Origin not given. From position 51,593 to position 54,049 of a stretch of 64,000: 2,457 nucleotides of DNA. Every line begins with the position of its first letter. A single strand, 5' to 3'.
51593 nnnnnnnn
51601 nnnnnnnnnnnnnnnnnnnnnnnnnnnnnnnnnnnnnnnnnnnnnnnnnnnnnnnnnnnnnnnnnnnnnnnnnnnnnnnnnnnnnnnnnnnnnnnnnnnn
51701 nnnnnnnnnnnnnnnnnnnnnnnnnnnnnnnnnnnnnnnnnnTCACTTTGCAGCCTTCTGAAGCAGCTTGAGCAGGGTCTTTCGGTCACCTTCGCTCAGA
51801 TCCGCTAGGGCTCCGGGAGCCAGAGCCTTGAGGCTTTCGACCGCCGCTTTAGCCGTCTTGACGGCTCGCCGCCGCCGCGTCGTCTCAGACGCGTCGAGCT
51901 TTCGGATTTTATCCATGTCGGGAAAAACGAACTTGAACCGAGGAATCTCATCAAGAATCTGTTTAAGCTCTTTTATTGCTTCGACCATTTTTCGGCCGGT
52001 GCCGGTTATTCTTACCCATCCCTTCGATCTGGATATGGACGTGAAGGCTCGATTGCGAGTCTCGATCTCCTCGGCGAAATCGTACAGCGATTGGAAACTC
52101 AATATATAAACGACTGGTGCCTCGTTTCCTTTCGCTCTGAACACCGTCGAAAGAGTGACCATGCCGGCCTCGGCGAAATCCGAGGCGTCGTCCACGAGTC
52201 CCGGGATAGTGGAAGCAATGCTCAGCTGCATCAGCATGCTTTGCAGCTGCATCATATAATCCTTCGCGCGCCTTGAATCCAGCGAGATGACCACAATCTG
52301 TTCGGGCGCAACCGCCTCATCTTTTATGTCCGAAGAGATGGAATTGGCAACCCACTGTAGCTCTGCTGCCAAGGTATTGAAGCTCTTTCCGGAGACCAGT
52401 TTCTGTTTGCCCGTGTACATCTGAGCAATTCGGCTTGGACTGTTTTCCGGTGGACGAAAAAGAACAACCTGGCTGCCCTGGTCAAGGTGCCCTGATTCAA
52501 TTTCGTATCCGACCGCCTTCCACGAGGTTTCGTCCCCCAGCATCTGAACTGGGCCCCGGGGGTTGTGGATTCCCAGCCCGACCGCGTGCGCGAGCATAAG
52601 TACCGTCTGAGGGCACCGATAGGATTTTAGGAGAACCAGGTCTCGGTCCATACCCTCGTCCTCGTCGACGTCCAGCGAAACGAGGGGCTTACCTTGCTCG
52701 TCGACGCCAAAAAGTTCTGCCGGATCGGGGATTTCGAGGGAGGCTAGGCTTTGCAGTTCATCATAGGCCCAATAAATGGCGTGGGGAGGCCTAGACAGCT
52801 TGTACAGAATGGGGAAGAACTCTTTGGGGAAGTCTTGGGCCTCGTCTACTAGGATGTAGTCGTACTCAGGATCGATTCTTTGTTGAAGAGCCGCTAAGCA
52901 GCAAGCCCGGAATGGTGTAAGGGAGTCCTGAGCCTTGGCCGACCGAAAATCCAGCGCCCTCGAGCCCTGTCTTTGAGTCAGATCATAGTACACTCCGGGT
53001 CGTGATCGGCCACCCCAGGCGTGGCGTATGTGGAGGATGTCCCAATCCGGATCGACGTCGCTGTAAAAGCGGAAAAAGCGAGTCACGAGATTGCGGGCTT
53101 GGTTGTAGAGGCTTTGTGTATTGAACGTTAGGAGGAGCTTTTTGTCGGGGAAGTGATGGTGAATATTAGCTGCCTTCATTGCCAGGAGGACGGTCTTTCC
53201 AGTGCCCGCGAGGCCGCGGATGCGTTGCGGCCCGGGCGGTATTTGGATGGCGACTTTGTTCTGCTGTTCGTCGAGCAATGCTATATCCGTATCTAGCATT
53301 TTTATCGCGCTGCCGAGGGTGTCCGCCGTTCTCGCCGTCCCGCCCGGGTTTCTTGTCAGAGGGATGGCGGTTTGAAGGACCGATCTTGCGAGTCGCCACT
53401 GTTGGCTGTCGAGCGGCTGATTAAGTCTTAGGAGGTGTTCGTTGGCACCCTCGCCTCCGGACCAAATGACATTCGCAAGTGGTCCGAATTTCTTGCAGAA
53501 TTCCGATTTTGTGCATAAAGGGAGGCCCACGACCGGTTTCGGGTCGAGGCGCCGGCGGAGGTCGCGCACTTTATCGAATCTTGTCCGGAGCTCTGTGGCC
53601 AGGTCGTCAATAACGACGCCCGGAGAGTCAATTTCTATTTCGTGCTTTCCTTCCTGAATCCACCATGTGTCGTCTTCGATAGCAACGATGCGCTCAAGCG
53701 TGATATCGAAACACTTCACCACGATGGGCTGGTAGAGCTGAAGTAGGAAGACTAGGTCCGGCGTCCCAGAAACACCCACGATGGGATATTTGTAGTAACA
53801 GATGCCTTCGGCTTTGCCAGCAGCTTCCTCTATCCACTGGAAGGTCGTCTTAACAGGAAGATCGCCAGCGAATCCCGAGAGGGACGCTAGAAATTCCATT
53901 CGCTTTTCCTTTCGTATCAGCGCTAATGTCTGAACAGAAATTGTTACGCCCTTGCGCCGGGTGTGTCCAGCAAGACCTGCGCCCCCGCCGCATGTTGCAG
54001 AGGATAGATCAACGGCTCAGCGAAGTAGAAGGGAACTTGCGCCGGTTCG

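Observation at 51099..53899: Translationally coupled SF1 helicase (nuclease-like N-terminus) and 215-aa His-motif protein in a lower-GC, repeat-flanked segment: defence-like two-gene module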

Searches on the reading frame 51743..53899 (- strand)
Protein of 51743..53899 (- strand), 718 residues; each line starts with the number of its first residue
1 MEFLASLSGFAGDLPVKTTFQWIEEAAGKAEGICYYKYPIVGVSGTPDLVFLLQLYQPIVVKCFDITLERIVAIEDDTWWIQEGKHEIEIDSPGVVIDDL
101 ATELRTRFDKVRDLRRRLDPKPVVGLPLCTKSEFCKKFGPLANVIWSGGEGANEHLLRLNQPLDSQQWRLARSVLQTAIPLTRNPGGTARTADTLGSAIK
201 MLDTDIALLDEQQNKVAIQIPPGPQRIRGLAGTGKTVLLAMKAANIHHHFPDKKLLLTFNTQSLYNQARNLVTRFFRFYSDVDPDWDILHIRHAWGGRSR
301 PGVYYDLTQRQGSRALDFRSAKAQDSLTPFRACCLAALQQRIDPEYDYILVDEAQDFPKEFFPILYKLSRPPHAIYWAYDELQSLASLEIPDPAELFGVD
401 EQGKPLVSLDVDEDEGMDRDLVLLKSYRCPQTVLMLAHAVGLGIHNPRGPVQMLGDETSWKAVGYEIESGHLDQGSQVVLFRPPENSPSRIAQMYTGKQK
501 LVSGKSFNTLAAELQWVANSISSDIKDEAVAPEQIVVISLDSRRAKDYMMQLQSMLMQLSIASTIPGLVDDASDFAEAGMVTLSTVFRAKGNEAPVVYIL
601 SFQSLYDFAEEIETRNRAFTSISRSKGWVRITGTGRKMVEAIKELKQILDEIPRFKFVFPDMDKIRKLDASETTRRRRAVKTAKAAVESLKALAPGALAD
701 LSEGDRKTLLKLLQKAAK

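Call 3: search_protein_families(library=pfam, proteins=[window:51743-53899:-], max_evalue=0.01)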
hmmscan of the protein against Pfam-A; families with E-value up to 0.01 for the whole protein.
window:51743-53899:- (718 aa): 4 families
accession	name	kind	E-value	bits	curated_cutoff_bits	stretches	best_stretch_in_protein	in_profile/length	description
PF13538.12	UvrD_C_2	-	2.4e-07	30.9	27.4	1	581-631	2-51/52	UvrD-like helicase C-terminal domain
PF00580.27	UvrD-helicase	-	8.5e-06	26.1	23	0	337-384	204-251/271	UvrD/REP helicase N-terminal domain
PF04851.21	ResIII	-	4.3e-05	23.9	22.5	1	231-354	32-134/164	Type III restriction enzyme, res subunit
PF13401.12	AAA_22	-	0.0012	19.6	27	1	229-370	12-109/130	AAA domain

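Call 4: search_protein_families(library=padloc, proteins=[window:51743-53899:-], max_evalue=0.01)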
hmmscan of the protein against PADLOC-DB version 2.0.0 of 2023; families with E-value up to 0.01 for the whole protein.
window:51743-53899:- (718 aa): 12 families
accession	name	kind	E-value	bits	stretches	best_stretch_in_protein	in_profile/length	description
PDLC03002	Helicase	-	3.2e-131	436.9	1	167-714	148-705/707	-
PDLC01087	C3a187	-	1e-13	49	1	203-632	191-542/559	NERD+UvrD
PDLC02350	AbiO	-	3.3e-06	24.1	0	340-390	253-303/468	AbiO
PDLC00132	GajB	-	3.7e-06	23.9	1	578-638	538-605/625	UrvD helicase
PDLC00114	GajB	-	2.2e-05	21.2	0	496-585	318-397/635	UrvD helicase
PDLC02372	Nhi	-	6.7e-05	19.7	1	340-389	259-305/470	-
PDLC00103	GajB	-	9.3e-05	19.5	1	493-562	307-374/612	UrvD helicase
PDLC00144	GajB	-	0.00012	18.8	1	492-563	255-324/559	UrvD helicase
PDLC03813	RTasNERD-Hel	-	0.00015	19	0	505-624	392-502/519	DRT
PDLC03802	RTasHel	-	0.0011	15.9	0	338-377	185-224/675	DRT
PDLC00134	GajB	-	0.003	14.7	0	505-564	322-378/431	UrvD helicase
PDLC00148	GajB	-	0.0048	13.9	0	337-383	141-187/369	UrvD helicase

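Call 5: search_protein_families(library=ncbifam, proteins=[window:51743-53899:-], max_evalue=0.01)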
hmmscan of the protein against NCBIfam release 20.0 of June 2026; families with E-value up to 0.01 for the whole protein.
window:51743-53899:- (718 aa): 2 families
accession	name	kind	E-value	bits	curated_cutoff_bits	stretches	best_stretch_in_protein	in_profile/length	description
NF053713.1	helicas_STM2767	equivalog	5.3e-34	117.7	550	2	202-385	168-355/665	STM2767 family DEAD/DEAH box helicase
TIGR01073.1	pcrA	equivalog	3.2e-05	22.5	911.2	0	568-706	534-682/725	DNA helicase PcrA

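Call 12: find_homologous_proteins(query=window:51743-53899:-, max_evalue=1e-10)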
Query window:51743-53899:- (718 aa): 1007 proteins with E <= 1e-10 among 8000 candidates; the best 120 are listed.
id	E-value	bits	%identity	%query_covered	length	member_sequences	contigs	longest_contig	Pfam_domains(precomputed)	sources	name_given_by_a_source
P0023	0.0e+0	1494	91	100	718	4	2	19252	PF13538.13,PF04851.22,PF00580.28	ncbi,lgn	-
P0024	0.0e+0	1415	86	100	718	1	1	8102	PF13538.13,PF00580.28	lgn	-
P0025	0.0e+0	1386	84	100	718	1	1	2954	PF13538.13,PF00580.28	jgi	jgi:superfamily I DNA and RNA helicase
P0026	0.0e+0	1360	81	100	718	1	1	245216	PF13538.13,PF00580.28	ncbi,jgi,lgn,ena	jgi:superfamily I DNA and RNA helicase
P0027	0.0e+0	1258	76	100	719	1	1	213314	PF13538.13,PF04851.22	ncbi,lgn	-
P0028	0.0e+0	1170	71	100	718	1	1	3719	PF13538.13,PF00580.28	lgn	-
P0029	0.0e+0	1168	70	100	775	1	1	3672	PF13538.13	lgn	-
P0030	0.0e+0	1163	70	100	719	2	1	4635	PF13538.13,PF04851.22,PF00580.28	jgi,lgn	jgi:superfamily I DNA and RNA helicase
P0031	0.0e+0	1159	68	100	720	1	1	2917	PF13538.13,PF04851.22,PF00580.28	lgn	-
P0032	0.0e+0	1058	65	99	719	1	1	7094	PF13538.13,PF04851.22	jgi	jgi:superfamily I DNA and RNA helicase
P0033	0.0e+0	1022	63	99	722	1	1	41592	PF13538.13,PF04851.22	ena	-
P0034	0.0e+0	1020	62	100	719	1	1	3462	PF13538.13,PF04851.22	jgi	jgi:superfamily I DNA and RNA helicase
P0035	3.1e-297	1006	61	100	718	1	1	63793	PF13538.13,PF04851.22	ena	-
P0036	2.9e-296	1003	61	100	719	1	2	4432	PF13538.13,PF04851.22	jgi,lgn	jgi:superfamily I DNA and RNA helicase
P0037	1.7e-291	987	60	100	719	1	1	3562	PF13538.13,PF04851.22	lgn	-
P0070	3.4e-235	801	52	100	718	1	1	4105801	PF13538.13,PF04851.22,PF00580.28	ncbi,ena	-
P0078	4.0e-234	797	52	100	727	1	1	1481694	PF13538.13,PF04851.22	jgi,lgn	jgi:superfamily I DNA and RNA helicase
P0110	8.4e-228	777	53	97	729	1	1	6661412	PF13538.13,PF00580.28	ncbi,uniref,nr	ncbi:hypothetical protein KSD_30180 [Ktedonobacter sp. SOSP1-85]|uniref:DEAD/DEAH box helicase n=1 T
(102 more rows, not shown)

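Call 24: search_solved_structures(query=A3, max_evalue=0.01, show_alignments=0)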
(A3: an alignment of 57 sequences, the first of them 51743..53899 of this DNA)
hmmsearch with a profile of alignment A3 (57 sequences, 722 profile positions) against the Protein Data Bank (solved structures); distinct sequences matched with E-value up to 0.01: 1.
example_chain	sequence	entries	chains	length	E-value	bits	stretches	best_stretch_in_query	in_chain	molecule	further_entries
1pjr_A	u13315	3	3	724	3.2e-06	28.6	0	571-607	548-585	PCRA | ATP-DEPENDENT HELICASE PCRA | HELICASE PCRA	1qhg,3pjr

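Call 37: predict_structure(alignment_id=A3)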
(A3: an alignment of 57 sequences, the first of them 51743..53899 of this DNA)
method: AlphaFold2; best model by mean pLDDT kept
length: 718 residues; sequences in the alignment: 57
mean_pLDDT: 85.3   pTM: 0.79
mean pLDDT of the five models: 85.3, 84.3, 83.6, 83.0, 82.8
residues with pLDDT >= 90: 330; 70-90: 305; 50-70: 70; < 50: 13
segments of 3 or more residues with pLDDT < 50: 180-187, 384-387
pLDDT, mean of each block of 10 residues (from residue 1): 88 92 92 88 78 95 92 92 91 91 88 87 94 93 92 92 86 71 48 88 64 81 86 80 88 92 77 78 86 83 91 89 88 94 96 88 96 90 54 87 87 73 80 92 89 83 87 92 85 88 95 97 96 92 89 96 78 73 77 86 84 85 90 95 95 93 73 56 73 77 82 70
secondary structure, 60 per line:
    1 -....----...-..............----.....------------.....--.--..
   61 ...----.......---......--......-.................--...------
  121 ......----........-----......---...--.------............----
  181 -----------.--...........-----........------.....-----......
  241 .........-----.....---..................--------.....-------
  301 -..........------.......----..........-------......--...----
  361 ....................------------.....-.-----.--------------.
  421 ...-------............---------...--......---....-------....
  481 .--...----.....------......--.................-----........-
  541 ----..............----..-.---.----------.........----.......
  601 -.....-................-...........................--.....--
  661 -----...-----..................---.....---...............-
elements in order (helices of 4 or more, strands of 3 or more residues): E2-5 H14-27 E32-36 E49-53 E59-63 E71-74 E78-83 E86-91 H93-109 E121-126 H131-138 E144-146 H165-176 H195-205 H211-218 E225-229 H235-249 E255-259 H263-280 E289-293 H303-311 H318-324 H329-338 E346-351 H361-368 E369-380 H393-397 E420-423 H431-442 E452-454 H457-462 E466-469 E477-481 H491-494 E502-507 H510-526 E535-539 H545-558 E581-585 H586-589 E594-600 H602-606 H608-623 E625-634 H635-651 E654-658 E666-668 H674-691 H695-699 H703-717

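Call 44: fold_search(model_id=the predicted structure, library=pdb)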
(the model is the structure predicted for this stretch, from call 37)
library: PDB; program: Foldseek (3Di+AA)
matches with E <= 10: 1712; with E <= 0.001: 572
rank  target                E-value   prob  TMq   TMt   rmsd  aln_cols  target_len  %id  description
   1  7zel_A                1.8e-15  1.00  0.32  0.28  20.9       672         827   13  Human SLFN11 dimer apoenzyme (released 2022-09-28)
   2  7zep_A                2.3e-15  1.00  0.32  0.28  20.9       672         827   13  Human SLFN11 E209A dimer (released 2022-09-28)
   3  9uie_B                2.9e-14  1.00  0.35  0.29  20.9       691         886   11  Electronic microscopy structure of human schlafen14-E211A dimer in complex with dsRNA (released 2025-08-06)
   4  9jr9_B                8.9e-14  1.00  0.35  0.29  20.7       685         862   11  Electronic microscopy structure of human schlafen14-E211A dimer (released 2025-08-06)
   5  9jr9_A                1.8e-13  1.00  0.36  0.30  19.6       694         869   11  Electronic microscopy structure of human schlafen14-E211A dimer (released 2025-08-06)
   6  9nyy_A                2.1e-12  1.00  0.33  0.30  20.4       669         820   12  Nucleic acid bound human SLFN14, State 1 (released 2025-07-09)
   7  9erd                  2.7e-12  1.00  0.40  0.36   8.9       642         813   12  Human SLFN11 S753D monomer (released 2024-12-11)
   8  5eax_A                3.0e-12  1.00  0.31  0.23  19.0       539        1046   14  Crystal structure of Dna2 in complex with an ssDNA (released 2015-11-18)
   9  1qhg                  3.2e-12  1.00  0.35  0.40  10.4       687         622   13  STRUCTURE OF DNA HELICASE MUTANT WITH ADPNP (released 1999-07-13)
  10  2xzl_A                4.4e-12  1.00  0.31  0.30  19.0       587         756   13  Upf1-RNA complex (released 2011-03-30)
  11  9nyy_B                4.7e-12  1.00  0.34  0.30  20.4       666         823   11  Nucleic acid bound human SLFN14, State 1 (released 2025-07-09)
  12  5ean_A                5.2e-12  1.00  0.31  0.22  21.6       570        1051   14  Crystal structure of Dna2 in complex with a 5' overhang DNA (released 2015-11-18)
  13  4b3g_B                1.4e-11  1.00  0.30  0.35  20.2       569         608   12  crystal structure of Ighmbp2 helicase in complex with RNA (released 2012-09-26)
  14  8b1t_D                1.4e-11  1.00  0.32  0.37  22.8       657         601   12  RecBCD-DNA in complex with the phage protein Abc2 (released 2022-12-28)
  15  5eaw_A                2.1e-11  1.00  0.30  0.22  19.2       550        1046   13  Crystal structure of Dna2 nuclease-helicase (released 2015-11-18)
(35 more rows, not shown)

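Call 45: search_dna_similar(query=window:51743-53899:-, collection=plasmids, mode=protein, max_evalue=1e-10, max_rows=25)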
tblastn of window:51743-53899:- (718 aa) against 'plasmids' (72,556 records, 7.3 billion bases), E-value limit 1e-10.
Records with a match: 54; places in all: 55; records where one place covers at least 80% of the query: 22.
Best place of each record, by identity: <60% 54.
By first word of the organism name: Deinococcus 7; Acinetobacter 7; Lactococcus 6; Leptolyngbya 4; Haloarcula 3; Escherichia 3; Nostoc 3; Proteus 2; Agrobacterium 2; Bacillus 2; and 14 more.
By predicted mobility (MOB-suite, as given by PLSDB): non-mobilizable 35; conjugative 10; mobilizable 9.
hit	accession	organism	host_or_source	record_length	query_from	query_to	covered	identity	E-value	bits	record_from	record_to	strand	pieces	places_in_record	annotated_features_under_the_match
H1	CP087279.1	Ralstonia solanacearum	Tobacco,whole organism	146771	21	660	89%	33.3%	5e-85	301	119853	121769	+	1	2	record has no annotation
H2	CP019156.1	Haloarcula taiwanensis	single cell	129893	9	661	91%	32.6%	7e-92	321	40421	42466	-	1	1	hypothetical protein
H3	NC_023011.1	Haloarcula hispanica N601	-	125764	9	661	91%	32.6%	9e-92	321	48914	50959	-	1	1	nuclease-related domain-containing DEAD/DEAH box helicase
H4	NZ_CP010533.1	Haloarcula sp. CBA1115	monoisolate,Solar salt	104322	9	661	91%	32.3%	1e-92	323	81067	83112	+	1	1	nuclease-related domain-containing DEAD/DEAH box helicase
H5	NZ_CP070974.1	Mycobacterium gordonae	Homo sapiens,skin biopsy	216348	31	668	89%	32.6%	1e-77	280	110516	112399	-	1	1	ATP-binding domain-containing protein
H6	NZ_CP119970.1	Gloeocapsopsis dulcis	Dried cell culture,Desert, underside of ...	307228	17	672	91%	31.4%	2e-89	314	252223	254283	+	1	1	nuclease-related domain-containing DEAD/DEAH box helicase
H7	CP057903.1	Escherichia coli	culture,Pooled sheep faecal samples ...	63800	98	668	80%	34.5%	2e-86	305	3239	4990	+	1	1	ATP-binding domain-containing protein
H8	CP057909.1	Escherichia coli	culture,Pooled sheep faecal samples ...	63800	98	668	80%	34.5%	2e-86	305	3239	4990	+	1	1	ATP-binding domain-containing protein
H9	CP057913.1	Escherichia coli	culture,Pooled sheep faecal samples ...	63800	98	668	80%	34.5%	2e-86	305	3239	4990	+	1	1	ATP-binding domain-containing protein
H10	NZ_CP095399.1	Natribaculum luteum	cell culture,brine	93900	23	663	89%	30.5%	9e-84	297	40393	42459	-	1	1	hypothetical protein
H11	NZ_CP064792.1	Halapricum desulfuricans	Elton hypersaline lake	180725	32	665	88%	30.7%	1e-82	294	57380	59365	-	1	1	nuclease-related domain-containing DEAD/DEAH box helicase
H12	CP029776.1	Deinococcus actinosclerus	mixed culture,wastewater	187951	9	659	91%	29.1%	2e-64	240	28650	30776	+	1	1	NERD domain protein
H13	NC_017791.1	Deinococcus gobiensis I-0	-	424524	19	672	91%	29.1%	2e-52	234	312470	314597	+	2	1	ATP-binding domain-containing protein | nuclease-related domain-containing protein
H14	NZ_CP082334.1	Exiguobacterium acetylicum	water,Urban freshwater pond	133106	182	668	68%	38.9%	6e-100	345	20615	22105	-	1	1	ATP-binding domain-containing protein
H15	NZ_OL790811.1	Proteus mirabilis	-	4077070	162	667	70%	37.3%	2e-98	341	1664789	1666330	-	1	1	none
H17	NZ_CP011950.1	Haloferax gibbonsii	whole genome,saline saltern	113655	17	663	90%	29.2%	2e-80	287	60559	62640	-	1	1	DEAD/DEAH box helicase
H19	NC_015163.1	Deinococcus proteolyticus MRP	feces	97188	2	659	92%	28.6%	3e-67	248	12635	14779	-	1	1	nuclease-related domain-containing DEAD/DEAH box helicase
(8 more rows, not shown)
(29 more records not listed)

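Call 46: search_dna_similar(query=window:51743-53899:-, collection=phages, mode=protein, max_evalue=1e-10, max_rows=20)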
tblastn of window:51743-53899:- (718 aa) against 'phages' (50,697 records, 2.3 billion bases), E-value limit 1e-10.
No match.

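Call 47: get_annotated_region(hit=H3, flank=4000)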
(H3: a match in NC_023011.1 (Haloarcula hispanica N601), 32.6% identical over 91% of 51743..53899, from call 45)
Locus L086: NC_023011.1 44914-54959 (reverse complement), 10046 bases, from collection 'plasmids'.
description: Haloarcula hispanica N601 plasmid pHH126, complete sequence
organism: Haloarcula hispanica N601 (NCBI taxid 1417673)
taxonomy: Archaea; Euryarchaeota; Halobacteria; Halobacteriales; Haloarculaceae; Haloarcula; Haloarcula hispanica; Haloarcula hispanica N601
host: -; source: -; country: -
typing (MOB-suite, as given by PLSDB): non-mobilizable; mating-pair formation MPF_T
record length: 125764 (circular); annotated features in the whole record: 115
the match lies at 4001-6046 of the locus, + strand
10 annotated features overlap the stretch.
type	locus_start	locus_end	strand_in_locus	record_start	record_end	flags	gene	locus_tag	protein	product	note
CDS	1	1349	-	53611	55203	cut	-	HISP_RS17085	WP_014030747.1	Hsp70 family protein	-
CDS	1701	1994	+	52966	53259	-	-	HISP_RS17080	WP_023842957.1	hypothetical protein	-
CDS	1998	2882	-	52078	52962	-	-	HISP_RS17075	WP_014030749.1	IS1595 family transposase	-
CDS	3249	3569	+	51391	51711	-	-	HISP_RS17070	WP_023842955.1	hypothetical protein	-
CDS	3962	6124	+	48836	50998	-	-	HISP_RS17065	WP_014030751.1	nuclease-related domain-containing DEAD/DEAH box helicase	-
CDS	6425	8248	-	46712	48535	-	-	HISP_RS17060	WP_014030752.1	hypothetical protein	-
CDS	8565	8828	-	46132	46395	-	-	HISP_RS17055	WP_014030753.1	hypothetical protein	-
CDS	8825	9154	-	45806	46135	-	-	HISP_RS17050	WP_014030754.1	hypothetical protein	-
CDS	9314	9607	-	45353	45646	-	-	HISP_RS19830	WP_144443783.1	hypothetical protein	-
CDS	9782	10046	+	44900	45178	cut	-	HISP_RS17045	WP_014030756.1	hypothetical protein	-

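Call 48: get_annotated_region(hit=H19, flank=4000)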
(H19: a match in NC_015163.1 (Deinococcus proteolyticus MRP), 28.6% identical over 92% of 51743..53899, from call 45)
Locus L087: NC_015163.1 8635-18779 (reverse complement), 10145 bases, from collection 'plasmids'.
description: Deinococcus proteolyticus MRP plasmid pDEIPR04, complete sequence
organism: Deinococcus proteolyticus MRP (NCBI taxid 693977)
taxonomy: Bacteria; Deinococcota; Deinococci; Deinococcales; Deinococcaceae; Deinococcus; Deinococcus proteolyticus; Deinococcus proteolyticus MRP
host: -; source: feces; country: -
typing (MOB-suite, as given by PLSDB): mobilizable; replicon rep_cluster_1743; relaxase MOBP
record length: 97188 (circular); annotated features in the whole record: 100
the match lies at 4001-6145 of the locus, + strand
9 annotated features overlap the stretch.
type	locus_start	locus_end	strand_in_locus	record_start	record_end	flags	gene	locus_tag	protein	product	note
CDS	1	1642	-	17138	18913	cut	-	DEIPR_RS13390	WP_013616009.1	M14 family metallopeptidase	-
CDS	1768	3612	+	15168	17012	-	-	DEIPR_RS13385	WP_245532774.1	ABC transporter substrate-binding protein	-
CDS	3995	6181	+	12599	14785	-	-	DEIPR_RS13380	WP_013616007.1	nuclease-related domain-containing DEAD/DEAH box helicase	-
CDS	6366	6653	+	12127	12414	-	-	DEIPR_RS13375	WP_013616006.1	transposase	GO:0006313 - DNA transposition [Evidence IEA]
CDS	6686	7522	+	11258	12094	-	-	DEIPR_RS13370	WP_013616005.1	integrase core domain-containing protein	GO:0015074 - DNA integration [Evidence IEA]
CDS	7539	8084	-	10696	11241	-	-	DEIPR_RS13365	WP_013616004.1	MerR family transcriptional regulator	GO:0006355 - regulation of DNA-templated transcription [Evidence IEA]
CDS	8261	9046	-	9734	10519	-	-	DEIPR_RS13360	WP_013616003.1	hypothetical protein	-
CDS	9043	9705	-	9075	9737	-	-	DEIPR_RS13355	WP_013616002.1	ABC transporter ATP-binding protein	-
CDS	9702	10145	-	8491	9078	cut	-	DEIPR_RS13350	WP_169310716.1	helix-turn-helix domain-containing protein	-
